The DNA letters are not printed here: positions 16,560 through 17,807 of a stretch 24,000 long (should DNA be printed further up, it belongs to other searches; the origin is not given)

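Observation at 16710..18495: AT-rich two-gene wHTH + HEPN (RNPDSH) cassette directly downstream of the Lhr helicase: candidate uncharacterised defence or toxin module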

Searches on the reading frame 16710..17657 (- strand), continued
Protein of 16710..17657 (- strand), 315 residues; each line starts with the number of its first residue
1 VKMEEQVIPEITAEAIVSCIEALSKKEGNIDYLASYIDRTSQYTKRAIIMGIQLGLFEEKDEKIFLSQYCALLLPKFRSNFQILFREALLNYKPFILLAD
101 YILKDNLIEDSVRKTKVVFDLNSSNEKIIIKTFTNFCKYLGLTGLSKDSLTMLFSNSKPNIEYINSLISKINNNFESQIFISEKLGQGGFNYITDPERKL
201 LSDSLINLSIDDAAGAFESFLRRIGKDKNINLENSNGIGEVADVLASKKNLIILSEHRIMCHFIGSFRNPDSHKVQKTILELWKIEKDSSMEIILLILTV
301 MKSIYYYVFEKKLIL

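Call 37: search_solved_structures(query=A4, max_evalue=10, show_alignments=4)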
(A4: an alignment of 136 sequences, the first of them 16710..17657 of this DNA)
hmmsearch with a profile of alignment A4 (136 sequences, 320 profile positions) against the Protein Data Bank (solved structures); distinct sequences matched with E-value up to 10: 38.
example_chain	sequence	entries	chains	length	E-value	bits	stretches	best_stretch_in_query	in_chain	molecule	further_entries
2d1h_A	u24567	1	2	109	0.0025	20.4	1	9-62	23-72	109aa long hypothetical transcriptional regulator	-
4o5v_A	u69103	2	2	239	0.0028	20.2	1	3-74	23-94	Iron-dependent transcription repressor related protein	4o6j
7wjg_A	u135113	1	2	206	0.0061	19.1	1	28-68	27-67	Putative transcriptional regulator (GntR family)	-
6kf4_G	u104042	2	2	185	0.052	16.1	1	6-56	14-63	Transcription factor E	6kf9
2ia2_A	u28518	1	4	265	0.082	15.4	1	14-68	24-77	Putative Transcriptional Regulator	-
1mkm_A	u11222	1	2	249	0.12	14.9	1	9-67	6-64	IclR transcriptional regulator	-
8eju_A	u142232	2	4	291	0.12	14.8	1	12-68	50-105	Transcription regulatory protein (Pca regulon)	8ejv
6xjf_A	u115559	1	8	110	0.14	14.7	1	7-56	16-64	Transcription factor E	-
7xgf_A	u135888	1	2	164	0.16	14.4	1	194-236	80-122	BCL-xL and MCL-1 dual inhibitor 2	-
7xge_A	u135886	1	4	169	0.19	14.2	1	194-236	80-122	BCL-xL and MCL-1 dual binder 2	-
1q1h_A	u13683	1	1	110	0.21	14.1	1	11-60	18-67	Transcription Factor E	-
3mq0_A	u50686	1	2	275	0.22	14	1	11-66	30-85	Transcriptional repressor of the blcABC operon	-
7xgg_A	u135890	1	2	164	0.22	14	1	194-236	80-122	BCL-xL and MCL-1 dual inhibitor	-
8pqm_A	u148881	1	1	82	0.27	13.7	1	28-62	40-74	FadR family transcriptional regulator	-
9eho_UU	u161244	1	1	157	0.29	13.6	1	34-78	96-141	40S ribosomal protein S19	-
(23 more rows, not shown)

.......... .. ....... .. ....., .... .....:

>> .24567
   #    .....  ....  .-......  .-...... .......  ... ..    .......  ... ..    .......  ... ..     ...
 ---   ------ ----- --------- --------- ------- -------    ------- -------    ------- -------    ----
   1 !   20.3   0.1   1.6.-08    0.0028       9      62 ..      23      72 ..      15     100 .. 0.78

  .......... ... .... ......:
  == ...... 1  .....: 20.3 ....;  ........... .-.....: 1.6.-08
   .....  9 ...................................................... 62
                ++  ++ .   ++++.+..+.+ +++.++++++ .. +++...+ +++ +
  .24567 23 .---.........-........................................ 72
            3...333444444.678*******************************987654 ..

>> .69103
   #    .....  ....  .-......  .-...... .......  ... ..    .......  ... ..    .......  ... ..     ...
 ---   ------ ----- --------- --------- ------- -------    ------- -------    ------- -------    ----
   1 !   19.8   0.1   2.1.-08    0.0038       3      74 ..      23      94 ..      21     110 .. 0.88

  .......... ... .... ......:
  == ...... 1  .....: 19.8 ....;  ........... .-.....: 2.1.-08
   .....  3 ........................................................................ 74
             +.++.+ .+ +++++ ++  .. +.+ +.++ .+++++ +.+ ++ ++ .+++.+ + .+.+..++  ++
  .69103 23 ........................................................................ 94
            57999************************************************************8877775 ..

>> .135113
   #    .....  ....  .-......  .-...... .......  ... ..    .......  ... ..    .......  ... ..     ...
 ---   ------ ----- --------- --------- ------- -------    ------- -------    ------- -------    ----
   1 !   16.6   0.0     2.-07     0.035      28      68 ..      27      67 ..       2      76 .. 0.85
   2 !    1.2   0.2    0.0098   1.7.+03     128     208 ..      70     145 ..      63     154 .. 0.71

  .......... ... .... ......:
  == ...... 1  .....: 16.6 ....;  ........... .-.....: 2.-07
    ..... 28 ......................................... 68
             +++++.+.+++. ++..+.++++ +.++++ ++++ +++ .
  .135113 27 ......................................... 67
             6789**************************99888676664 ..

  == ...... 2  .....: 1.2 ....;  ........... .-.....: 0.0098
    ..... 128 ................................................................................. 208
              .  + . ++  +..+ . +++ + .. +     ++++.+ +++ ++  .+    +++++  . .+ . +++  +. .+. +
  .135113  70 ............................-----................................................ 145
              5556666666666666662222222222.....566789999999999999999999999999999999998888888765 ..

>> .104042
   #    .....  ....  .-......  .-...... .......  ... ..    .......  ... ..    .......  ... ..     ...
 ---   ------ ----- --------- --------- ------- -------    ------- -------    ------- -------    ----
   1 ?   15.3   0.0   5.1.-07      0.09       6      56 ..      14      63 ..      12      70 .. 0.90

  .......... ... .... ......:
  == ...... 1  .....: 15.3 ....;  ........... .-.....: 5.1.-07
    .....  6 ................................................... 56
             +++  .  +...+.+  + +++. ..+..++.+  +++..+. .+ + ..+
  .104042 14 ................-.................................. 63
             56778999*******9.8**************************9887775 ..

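Call 39: search_protein_families(library=padloc, alignment_id=A4, max_evalue=0.01)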
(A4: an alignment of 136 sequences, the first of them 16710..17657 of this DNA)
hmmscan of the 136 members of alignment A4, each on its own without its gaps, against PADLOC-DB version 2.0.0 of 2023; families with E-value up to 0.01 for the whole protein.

A. member 1, window:16710-17657:- (315 aa): 0 families

B. families by the number of members that match (of 136 scanned): 14 families
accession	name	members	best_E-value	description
PDLC03923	MkoB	3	0.00023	-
PDLC01434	CasR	2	0.0029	"CAS-I,CAS-II,CAS-III,CAS-IV,CAS-V,CAS-VI; associated_signaling"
PDLC01268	CasR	2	0.0063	"CAS-I,CAS-II,CAS-III,CAS-IV,CAS-V,CAS-VI; associated_signaling"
PDLC01044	Csa3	2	0.0078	Type I-A associated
PDLC01446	Csm2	1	0.00061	CAS-III-A; effector_SS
PDLC01771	Cas4b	1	0.00098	-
PDLC02232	AbiEi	1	0.0028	AbiEi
PDLC00500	JetB1|JetB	1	0.0039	DUF4194 domain; MukE-like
PDLC03857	LmuA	1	0.0049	-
PDLC04900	PDC-S08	1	0.006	-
PDLC01680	Cas13-ApeA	1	0.0077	Cas13-ApeA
PDLC03316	MTase_II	1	0.0081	Type II methyltransferase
PDLC00571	JetB3|JetB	1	0.0082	Unknown function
PDLC02933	PRTase_III-A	1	0.0087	-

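Call 50: find_related_loci(query=A1, collection=genome_contigs, flank=7000)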
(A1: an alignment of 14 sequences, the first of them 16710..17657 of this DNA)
Query A1 (315 aa) in genome_contigs; peptide patterns used: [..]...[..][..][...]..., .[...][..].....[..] (x = any residue, [..] = any of these).
120 stretches matched a pattern; 1 encode a relative of the query (tblastn E <= 1e-3); 1 distinct loci.
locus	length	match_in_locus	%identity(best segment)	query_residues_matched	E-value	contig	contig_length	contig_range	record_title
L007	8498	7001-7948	46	3-315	6e-92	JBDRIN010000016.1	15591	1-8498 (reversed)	MAG: archaeon isolate MEGAHIT-group-1.588 k141_12397103, whole genome shotgun sequence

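Call 51: find_related_loci(query=A1, collection=viral_contigs, flank=7000)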
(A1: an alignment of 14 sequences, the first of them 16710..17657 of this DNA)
Query A1 (315 aa) in viral_contigs; peptide patterns used: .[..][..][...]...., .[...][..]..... (x = any residue, [..] = any of these).
133 stretches matched a pattern, but none encodes a relative of the query by tblastn (E <= 1e-3).

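Call 52: find_related_loci(query=A1, collection=metagenome_contigs, flank=7000)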
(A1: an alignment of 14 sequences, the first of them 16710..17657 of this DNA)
Query A1 (315 aa) in metagenome_contigs; peptide patterns used: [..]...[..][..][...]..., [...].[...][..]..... (x = any residue, [..] = any of these).
409 stretches matched a pattern; 3 encode a relative of the query (tblastn E <= 1e-3); 3 distinct loci.
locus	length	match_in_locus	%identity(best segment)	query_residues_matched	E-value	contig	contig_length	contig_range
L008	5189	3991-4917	53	7-310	5e-105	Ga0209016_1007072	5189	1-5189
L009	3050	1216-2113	61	1-315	2e-96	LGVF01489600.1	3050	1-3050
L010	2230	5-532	51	145-315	2e-52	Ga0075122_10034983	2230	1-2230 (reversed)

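Call 60: list_cluster_members(proteins=[P0022, P0025, P0035, P0050, P0060, P0080, P0100, P0120, P0140, P0160])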
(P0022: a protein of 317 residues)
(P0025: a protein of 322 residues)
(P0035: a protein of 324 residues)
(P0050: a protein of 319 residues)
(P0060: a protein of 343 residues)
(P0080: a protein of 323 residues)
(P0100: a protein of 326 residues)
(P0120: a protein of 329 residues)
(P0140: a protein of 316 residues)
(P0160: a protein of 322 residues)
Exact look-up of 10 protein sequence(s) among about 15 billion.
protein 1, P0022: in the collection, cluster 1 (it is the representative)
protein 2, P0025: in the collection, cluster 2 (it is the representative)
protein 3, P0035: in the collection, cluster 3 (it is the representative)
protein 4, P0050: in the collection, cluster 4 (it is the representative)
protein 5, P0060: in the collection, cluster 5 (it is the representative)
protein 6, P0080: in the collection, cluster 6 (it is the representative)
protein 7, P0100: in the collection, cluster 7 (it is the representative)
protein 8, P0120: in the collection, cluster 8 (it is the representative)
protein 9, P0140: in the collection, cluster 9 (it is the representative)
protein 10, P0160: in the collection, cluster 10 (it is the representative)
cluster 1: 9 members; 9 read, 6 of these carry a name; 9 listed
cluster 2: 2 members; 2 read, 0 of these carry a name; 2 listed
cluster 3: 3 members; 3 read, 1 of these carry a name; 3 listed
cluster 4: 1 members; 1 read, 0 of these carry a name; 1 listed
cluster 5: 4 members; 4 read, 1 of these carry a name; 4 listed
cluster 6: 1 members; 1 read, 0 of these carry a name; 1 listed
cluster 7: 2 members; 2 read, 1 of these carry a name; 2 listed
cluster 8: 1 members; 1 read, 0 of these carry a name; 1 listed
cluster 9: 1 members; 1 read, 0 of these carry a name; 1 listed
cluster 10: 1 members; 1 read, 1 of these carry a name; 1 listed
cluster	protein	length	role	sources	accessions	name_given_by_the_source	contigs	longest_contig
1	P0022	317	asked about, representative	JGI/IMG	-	hypothetical protein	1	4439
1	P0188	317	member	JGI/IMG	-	hypothetical protein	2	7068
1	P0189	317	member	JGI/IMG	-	hypothetical protein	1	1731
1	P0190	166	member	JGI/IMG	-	hypothetical protein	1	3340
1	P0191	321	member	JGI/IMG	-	hypothetical protein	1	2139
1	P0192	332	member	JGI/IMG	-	hypothetical protein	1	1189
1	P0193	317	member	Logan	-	-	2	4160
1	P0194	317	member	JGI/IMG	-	-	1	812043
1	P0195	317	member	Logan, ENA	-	-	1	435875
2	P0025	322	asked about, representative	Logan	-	-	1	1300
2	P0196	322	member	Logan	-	-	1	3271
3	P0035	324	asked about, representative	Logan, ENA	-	-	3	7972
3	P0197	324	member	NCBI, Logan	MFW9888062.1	MAG: hypothetical protein ACFFER_07770 [Candidatus Thorarchaeota archaeon]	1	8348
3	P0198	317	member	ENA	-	-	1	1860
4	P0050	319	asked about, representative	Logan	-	-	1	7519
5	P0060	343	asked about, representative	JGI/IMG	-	hypothetical protein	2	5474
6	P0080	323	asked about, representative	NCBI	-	-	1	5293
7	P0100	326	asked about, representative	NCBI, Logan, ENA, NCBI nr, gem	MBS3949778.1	MAG: hypothetical protein KGZ53_03840 [Peptococcaceae bacterium] | hypothetical protein [Peptococcaceae bacterium]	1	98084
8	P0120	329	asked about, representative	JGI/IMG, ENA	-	-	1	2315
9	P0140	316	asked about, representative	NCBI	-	-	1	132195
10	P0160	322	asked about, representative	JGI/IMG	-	hypothetical protein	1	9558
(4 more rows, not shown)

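Call 65: search_protein_families(library=padloc, proteins=[L001:9052-9996:+], max_evalue=0.05)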
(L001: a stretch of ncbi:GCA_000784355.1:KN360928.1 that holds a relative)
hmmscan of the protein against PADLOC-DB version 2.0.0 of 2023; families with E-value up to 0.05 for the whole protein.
L001:9052-9996:+ (314 aa): 0 families

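Call 66: find_encoding_contigs(protein=P0100, flank=8000, max_places=1)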
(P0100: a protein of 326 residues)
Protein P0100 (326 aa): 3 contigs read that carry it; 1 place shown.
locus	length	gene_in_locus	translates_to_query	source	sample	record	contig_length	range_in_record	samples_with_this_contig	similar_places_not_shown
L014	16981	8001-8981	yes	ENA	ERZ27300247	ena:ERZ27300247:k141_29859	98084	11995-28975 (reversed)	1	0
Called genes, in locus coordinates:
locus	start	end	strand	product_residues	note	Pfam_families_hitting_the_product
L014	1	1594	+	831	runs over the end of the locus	PF02384:N6_Mtase, PF01420:Methylase_S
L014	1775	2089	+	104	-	PF13646:HEAT_2 (weak)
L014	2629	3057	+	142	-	PF00226:DnaJ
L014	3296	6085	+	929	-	PF02463:SMC_N, PF13304:AAA_21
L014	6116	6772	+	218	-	-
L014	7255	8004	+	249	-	-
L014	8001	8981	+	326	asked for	-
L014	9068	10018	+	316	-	PF14253:AbiH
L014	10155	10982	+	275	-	PF10137:CAP12-PCTIR_TIR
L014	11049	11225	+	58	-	-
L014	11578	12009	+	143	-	PF18423:zf_CopZ, PF04324:Fer2_BFD (weak)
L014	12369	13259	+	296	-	PF12728:HTH_17 (weak), PF02661:Fic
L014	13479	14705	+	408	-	PF13173:AAA_14, PF13635:DUF4143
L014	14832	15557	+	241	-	PF20310:HTH_Tnp_2 (weak), PF13333:rve_2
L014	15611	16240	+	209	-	PF05401:NodS (weak), PF08241:Methyltransf_11, PF08242:Methyltransf_12, PF13649:Methyltransf_25, PF13847:Methyltransf_31 (weak)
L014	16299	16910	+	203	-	PF28474:DUF8412, PF13376:OmdA (weak)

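Call 67: find_encoding_contigs(protein=P0140, flank=8000, max_places=1)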
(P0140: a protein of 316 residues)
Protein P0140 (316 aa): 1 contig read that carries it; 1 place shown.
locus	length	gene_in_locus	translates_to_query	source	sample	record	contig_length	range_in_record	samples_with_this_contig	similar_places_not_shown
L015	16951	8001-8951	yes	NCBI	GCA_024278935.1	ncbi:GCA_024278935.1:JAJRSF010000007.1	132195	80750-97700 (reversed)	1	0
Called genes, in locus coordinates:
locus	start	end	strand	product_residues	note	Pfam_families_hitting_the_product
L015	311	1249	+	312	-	PF02397:Bac_transf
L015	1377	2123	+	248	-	PF08308:PEGA, PF18935:DUF5683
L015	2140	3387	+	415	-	PF00041:fn3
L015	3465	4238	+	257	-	-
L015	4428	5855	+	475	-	PF00072:Response_reg, PF00158:Sigma54_activat, PF14532:Sigma54_activ_2, PF00004:AAA (faint), PF07728:AAA_5 (weak), PF25601:AAA_lid_14, PF02954:HTH_8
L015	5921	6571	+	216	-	PF00149:Metallophos, PF12850:Metallophos_2 (weak)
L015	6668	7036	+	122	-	-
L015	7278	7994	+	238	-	-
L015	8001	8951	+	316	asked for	-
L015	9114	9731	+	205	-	-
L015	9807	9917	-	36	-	-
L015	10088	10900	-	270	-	PF06082:YjbH (weak)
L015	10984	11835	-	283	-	PF01063:Aminotran_4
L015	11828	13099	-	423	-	PF04715: (faint), PF00425:Chorismate_bind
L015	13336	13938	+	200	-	PF04542:Sigma70_r2, PF08281:Sigma70_r4_2, PF04545:Sigma70_r4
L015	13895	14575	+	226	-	PF13490:zf-HC2 (weak)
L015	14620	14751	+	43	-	-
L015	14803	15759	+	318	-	PF13365:Trypsin_2, PF13180:PDZ_2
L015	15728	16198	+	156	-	-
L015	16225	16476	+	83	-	PF02627:CMD (weak)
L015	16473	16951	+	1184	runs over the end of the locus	PF05359:DUF748, PF13116:YhdP (weak), PF27051:TamB_N (faint), PF04357:TamB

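Call 77: search_protein_families(library=pfam, proteins=[L014:7255-8004:+, L015:7278-7994:+, L014:3296-6085:+, L014:9068-10018:+, L014:10155-10982:+], max_evalue=0.05)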
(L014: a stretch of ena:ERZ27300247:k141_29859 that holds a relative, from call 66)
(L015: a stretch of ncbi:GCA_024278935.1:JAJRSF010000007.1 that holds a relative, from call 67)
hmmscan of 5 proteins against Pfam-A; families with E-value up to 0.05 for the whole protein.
L014:7255-8004:+ (249 aa): 0 families

L015:7278-7994:+ (238 aa): 0 families

L014:3296-6085:+ (929 aa): 6 families
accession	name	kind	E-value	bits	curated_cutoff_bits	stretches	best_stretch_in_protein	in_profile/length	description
PF13304.12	AAA_21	-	5.9e-13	50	27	1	774-870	203-303/304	AAA domain, putative AbiEii toxin, Type IV TA system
PF02463.25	SMC_N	-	8.9e-10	38.8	40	1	286-875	2-207/220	RecF/RecN/SMC N terminal domain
PF13476.12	AAA_23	-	0.006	17.7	27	0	304-435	17-87/201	AAA domain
PF00005.33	ABC_tran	-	0.0094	17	25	0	307-328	12-33/137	ABC transporter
PF24389.1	ORC-CDC6-like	-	0.024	13.8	27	1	303-327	29-53/571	ORC-CDC6-like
PF03193.22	RsgA_GTPase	-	0.036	14.3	30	0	289-327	89-127/174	RsgA GTPase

L014:9068-10018:+ (316 aa): 1 family
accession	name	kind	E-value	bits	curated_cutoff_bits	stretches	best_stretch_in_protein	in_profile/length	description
PF14253.11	AbiH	-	3e-57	195.1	30.9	1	4-281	1-258/260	Bacteriophage abortive infection AbiH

L014:10155-10982:+ (275 aa): 3 families
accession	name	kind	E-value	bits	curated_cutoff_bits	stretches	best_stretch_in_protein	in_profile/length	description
PF10137.14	CAP12-PCTIR_TIR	-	1.5e-34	119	24.7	1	127-250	1-116/119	CAP12/Pycsar effector protein, TIR domain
PF13676.11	TIR_2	-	0.0054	17.7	28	1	128-190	1-64/122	TIR domain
PF06145.16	Corona_NS1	-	0.017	15.1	25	1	179-192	5-18/29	Coronavirus nonstructural protein NS1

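Call 83: search_protein_families(library=phrogs, proteins=[window:16710-17657:-], max_evalue=0.01)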
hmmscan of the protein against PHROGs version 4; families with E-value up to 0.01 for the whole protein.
window:16710-17657:- (315 aa): 0 families

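Call 84: find_encoding_contigs(protein=P0194, flank=9000, max_places=1)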
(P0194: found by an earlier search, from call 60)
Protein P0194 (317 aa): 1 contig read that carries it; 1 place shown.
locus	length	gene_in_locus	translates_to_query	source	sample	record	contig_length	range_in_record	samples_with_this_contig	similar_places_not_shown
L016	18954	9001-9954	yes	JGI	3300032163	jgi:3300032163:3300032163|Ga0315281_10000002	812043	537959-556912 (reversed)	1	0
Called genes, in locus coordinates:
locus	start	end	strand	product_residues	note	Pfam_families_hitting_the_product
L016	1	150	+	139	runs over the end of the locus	-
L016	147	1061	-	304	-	PF00557:Peptidase_M24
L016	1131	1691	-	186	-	PF01613:Flavin_Reduct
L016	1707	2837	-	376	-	PF00579:tRNA-synt_1b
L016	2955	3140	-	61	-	-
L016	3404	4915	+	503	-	PF01409:tRNA-synt_2d, PF00152:tRNA-synt_2 (faint)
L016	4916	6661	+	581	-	PF03484:B5, PF17759:tRNA_synthFbeta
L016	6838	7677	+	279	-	PF00589:Phage_integrase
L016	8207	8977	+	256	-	PF09821:AAA_assoc_C (faint)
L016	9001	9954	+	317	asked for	-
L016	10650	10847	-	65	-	-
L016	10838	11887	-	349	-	-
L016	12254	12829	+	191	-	-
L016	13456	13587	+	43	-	-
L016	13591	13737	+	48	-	-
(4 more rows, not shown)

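Call 85: find_encoding_contigs(protein=P0197, flank=9000, max_places=1)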
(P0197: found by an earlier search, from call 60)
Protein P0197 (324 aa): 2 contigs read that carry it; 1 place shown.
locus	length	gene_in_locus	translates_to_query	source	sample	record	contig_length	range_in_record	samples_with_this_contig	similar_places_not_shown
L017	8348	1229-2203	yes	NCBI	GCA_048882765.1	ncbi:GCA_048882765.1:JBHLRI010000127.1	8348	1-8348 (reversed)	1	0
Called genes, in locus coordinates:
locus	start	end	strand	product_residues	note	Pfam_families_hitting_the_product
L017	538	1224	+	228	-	PF13545:HTH_Crp_2 (weak)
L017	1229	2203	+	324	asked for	-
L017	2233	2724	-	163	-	-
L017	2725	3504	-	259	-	-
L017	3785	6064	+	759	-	-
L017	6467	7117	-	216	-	PF27235:AF_1680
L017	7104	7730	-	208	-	PF17278:DUF5343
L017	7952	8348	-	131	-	?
